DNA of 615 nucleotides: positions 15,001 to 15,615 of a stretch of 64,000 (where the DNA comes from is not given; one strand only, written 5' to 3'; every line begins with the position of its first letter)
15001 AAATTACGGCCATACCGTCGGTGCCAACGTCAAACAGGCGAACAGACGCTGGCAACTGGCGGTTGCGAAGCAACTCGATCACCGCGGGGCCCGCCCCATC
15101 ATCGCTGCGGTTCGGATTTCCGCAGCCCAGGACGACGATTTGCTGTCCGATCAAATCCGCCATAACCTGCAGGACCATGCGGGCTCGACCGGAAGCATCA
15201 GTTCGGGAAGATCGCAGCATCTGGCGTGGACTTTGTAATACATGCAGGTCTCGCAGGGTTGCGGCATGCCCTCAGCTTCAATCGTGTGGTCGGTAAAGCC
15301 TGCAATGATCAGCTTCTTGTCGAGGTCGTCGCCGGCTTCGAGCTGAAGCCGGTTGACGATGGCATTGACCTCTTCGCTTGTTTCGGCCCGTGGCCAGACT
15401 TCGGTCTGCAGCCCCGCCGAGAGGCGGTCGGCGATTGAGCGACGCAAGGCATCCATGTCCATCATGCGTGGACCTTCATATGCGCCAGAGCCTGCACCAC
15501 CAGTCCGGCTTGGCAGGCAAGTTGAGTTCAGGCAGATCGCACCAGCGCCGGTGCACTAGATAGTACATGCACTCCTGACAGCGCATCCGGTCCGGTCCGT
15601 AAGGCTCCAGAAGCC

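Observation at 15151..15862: Tandem cytoplasmic HiPIP-like paralogues between hupL and the maturation protease: candidate electron acceptor for a group 2a hydrogenase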

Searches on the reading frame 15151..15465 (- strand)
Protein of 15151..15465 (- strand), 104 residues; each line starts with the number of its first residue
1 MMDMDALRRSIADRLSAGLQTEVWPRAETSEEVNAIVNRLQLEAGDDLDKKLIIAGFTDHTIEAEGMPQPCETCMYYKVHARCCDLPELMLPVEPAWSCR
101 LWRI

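Call 3: search_protein_families(library=pfam, proteins=[window:15151-15465:-], max_evalue=0.1)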
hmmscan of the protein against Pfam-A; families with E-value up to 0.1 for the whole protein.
window:15151-15465:- (104 aa): 1 family
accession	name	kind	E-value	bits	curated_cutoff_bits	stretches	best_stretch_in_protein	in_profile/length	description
PF11159.13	DUF2939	-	0.094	13.5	24.8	0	2-49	35-81/93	Protein of unknown function (DUF2939)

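Call 4: search_protein_families(library=ncbifam, proteins=[window:15151-15465:-], max_evalue=0.1)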
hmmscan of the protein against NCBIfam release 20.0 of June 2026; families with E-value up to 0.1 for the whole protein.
window:15151-15465:- (104 aa): 0 families

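Call 7: search_solved_structures(query=window:15151-15465:-, max_evalue=10, show_alignments=3)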
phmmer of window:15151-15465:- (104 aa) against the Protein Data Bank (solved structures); distinct sequences matched with E-value up to 10: 2.
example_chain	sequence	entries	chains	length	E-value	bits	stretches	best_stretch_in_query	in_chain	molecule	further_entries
3ix0_A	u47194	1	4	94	0.031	17.7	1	45-88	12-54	Beta-microseminoprotein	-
2iz3_A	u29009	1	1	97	0.034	17.6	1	45-88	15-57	BETA-MICROSEMINOPROTEIN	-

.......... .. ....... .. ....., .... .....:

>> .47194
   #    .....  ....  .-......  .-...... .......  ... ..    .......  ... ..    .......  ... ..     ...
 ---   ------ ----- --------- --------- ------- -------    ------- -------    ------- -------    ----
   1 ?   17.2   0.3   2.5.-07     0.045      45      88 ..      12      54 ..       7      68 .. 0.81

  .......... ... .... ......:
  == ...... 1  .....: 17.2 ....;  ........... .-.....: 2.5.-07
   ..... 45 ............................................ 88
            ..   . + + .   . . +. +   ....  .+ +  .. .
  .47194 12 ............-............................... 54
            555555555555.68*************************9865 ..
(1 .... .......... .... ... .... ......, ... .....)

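Call 9: find_homologous_proteins(query=window:15151-15465:-, max_evalue=0.001)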
Query window:15151-15465:- (104 aa): 401 proteins with E <= 0.001 among 403 candidates; the best 120 are listed.
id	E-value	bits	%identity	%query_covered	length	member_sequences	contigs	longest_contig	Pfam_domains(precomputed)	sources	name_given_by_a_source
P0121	1.0e-64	233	99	100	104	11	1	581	-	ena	-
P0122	1.2e-64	233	99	100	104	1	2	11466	-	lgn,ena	-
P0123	2.0e-62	226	97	100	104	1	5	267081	-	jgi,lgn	jgi:hypothetical protein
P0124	4.8e-60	218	92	100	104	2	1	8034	-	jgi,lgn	-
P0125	1.2e-59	217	92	99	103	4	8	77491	-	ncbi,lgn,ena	ncbi:MAG: hypothetical protein V4551_13475 [Pseudomonadota bacterium]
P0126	3.2e-58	212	89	100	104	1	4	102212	-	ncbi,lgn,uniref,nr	ncbi:MAG: hypothetical protein U1E06_19540 [Tabrizicola sp.]|uniref:hypothetical protein n=1 Tax=Tab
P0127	3.7e-55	202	85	99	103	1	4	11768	-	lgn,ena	-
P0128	6.4e-55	202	85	99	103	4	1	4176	-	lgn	-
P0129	7.5e-55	201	87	100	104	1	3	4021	-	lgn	-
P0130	4.8e-54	199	84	99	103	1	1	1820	-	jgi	jgi:hypothetical protein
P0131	4.9e-54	199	83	99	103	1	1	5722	-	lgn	-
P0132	6.4e-54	198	83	99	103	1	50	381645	-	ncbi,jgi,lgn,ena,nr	ncbi:MAG: hypothetical protein C0426_13990 [Rhodobacter sp.]|nr:hypothetical protein [Rhodobacter sp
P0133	1.7e-53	197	83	99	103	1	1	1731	-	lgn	-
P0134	2.7e-53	196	84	99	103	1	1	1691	-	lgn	-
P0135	9.9e-53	195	83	99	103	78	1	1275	-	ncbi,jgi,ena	-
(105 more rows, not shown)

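Call 40: predict_structure(alignment_id=A2)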
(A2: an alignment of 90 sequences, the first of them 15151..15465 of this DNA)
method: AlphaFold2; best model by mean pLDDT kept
length: 104 residues; sequences in the alignment: 90
mean_pLDDT: 95.2   pTM: 0.86
mean pLDDT of the five models: 95.2, 94.4, 94.2, 92.1, 91.9
residues with pLDDT >= 90: 99; 70-90: 3; 50-70: 2; < 50: 0
segments of 3 or more residues with pLDDT < 50: none
pLDDT, mean of each block of 10 residues (from residue 1): 87 96 95 97 95 98 95 96 95 97 95
secondary structure, 60 per line:
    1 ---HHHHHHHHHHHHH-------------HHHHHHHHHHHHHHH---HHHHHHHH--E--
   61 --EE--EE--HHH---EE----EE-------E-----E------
elements in order: H4-16 H30-44 H48-55

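Call 43: fold_search(model_id=the predicted structure, library=pdb)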
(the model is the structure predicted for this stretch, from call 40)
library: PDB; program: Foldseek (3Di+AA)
matches with E <= 10: 29; with E <= 0.001: 0
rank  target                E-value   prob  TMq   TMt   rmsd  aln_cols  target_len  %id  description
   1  3h31                  3.3e-01  0.28  0.32  0.43   7.6        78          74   20  Structure of Rhodothermus marinus HiPIP at 1.0 A resolution (released 2009-12-15)
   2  4ljz_D                2.6e+00  0.03  0.16  0.02  18.9        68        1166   12  Crystal Structure Analysis of the E.coli holoenzyme (released 2013-11-13)
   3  4ljz_J                3.9e+00  0.02  0.16  0.02  18.9        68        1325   12  Crystal Structure Analysis of the E.coli holoenzyme (released 2013-11-13)
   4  5vsw_D                4.2e+00  0.02  0.16  0.02  18.5        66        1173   12  X-ray crystal structure of Escherichia coli RNA polymerase and DksA/ppGpp complex (released 2017-06-14)
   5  5dzk_H                5.2e+00  0.03  0.16  0.10   8.7        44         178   23  Crystal structure of the active form of the proteolytic complex clpP1 and clpP2 (released 2016-02-17)
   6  7uwh_J                5.2e+00  0.02  0.16  0.02  18.1        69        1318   16  CryoEM Structure of E. coli Transcription-Coupled Ribonucleotide Excision Repair (TC-RER) complex bound to ribonucleot (released 2023-05-31)
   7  4yfn_J                5.6e+00  0.02  0.16  0.02  18.6        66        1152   12  Escherichia coli RNA polymerase in complex with squaramide compound 14 (N-[3,4-dioxo-2-(4-{[4-(trifluoromethyl)benzyl] (released 2015-03-11)
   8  8ph9_J                5.6e+00  0.02  0.16  0.02  18.4        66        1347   14  E. coli RNA polymerase paused at ops site (non-complementary scaffold) (released 2024-04-24)
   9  3zqc_A                5.6e+00  0.02  0.20  0.19   5.8        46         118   30  Structure of the Trichomonas vaginalis Myb3 DNA-binding domain bound to a promoter sequence reveals a unique C-termina (released 2012-04-18)
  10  6j9e_D                6.0e+00  0.02  0.17  0.02  18.4        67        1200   15  Cryo-EM structure of Xanthomonos oryzae transcription elongation complex with NusA and the bacteriophage protein P7 (released 2019-07-17)
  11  8ac2_D                6.0e+00  0.02  0.16  0.02  18.6        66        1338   12  RNA polymerase- post-terminated, open clamp state (released 2022-10-19)
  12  5e0s_H                6.5e+00  0.02  0.17  0.10   8.2        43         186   23  crystal structure of the active form of the proteolytic complex clpP1 and clpP2 (released 2016-02-17)
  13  6jbq_D                6.5e+00  0.01  0.16  0.02  18.1        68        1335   18  CryoEM structure of Escherichia coli sigmaE transcription initiation complex containing 5nt of RNA (released 2019-05-29)
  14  4v8m_AJ               6.9e+00  0.02  0.20  0.17  12.5        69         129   14  High-resolution cryo-electron microscopy structure of the Trypanosoma brucei ribosome (released 2014-07-09)
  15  6byu_D                6.9e+00  0.01  0.16  0.02  18.1        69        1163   16  X-ray crystal structure of Escherichia coli RNA polymerase (RpoB-H526Y) and ppApp complex (released 2018-01-17)
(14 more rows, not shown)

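Call 45: search_protein_families(library=pfam, alignment_id=A2, max_evalue=10)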
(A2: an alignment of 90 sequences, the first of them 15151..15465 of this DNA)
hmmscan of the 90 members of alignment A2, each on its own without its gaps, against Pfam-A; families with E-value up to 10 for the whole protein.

A. member 1, window:15151-15465:- (104 aa): 1 family
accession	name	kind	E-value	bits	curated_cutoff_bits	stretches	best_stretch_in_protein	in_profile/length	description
PF11159.13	DUF2939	-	0.094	13.5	24.8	1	2-49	35-81/93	Protein of unknown function (DUF2939)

B. families by the number of members that match (of 90 scanned): 63 families (the first 25 are shown)
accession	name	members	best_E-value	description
PF21982.2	RecX_HTH1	2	2.2e-07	RecX, first three-helix domain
PF11159.13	DUF2939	2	0.08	Protein of unknown function (DUF2939)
PF01355.22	HIPIP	2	0.1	High potential iron-sulfur protein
PF14431.12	YwqJ-deaminase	2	0.18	YwqJ-like deaminase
PF01292.26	Ni_hydr_CYTB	1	1.6e-13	Prokaryotic cytochrome b561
PF13411.12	MerR_1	1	6.6e-13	MerR HTH family regulatory protein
PF04545.22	Sigma70_r4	1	8.5e-11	Sigma-70, region 4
PF08281.18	Sigma70_r4_2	1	4.9e-10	Sigma-70, region 4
PF13613.12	HTH_Tnp_4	1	4.5e-06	Helix-turn-helix of DDE superfamily endonuclease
PF00376.29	MerR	1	8.6e-06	MerR family regulatory protein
PF13412.12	HTH_24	1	5.5e-05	Winged helix-turn-helix DNA-binding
PF09339.16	HTH_IclR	1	8.9e-05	IclR helix-turn-helix domain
PF13384.12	HTH_23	1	0.00027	Homeodomain-like domain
PF12802.13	MarR_2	1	0.00039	MarR family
PF13560.12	HTH_31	1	0.00089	Helix-turn-helix domain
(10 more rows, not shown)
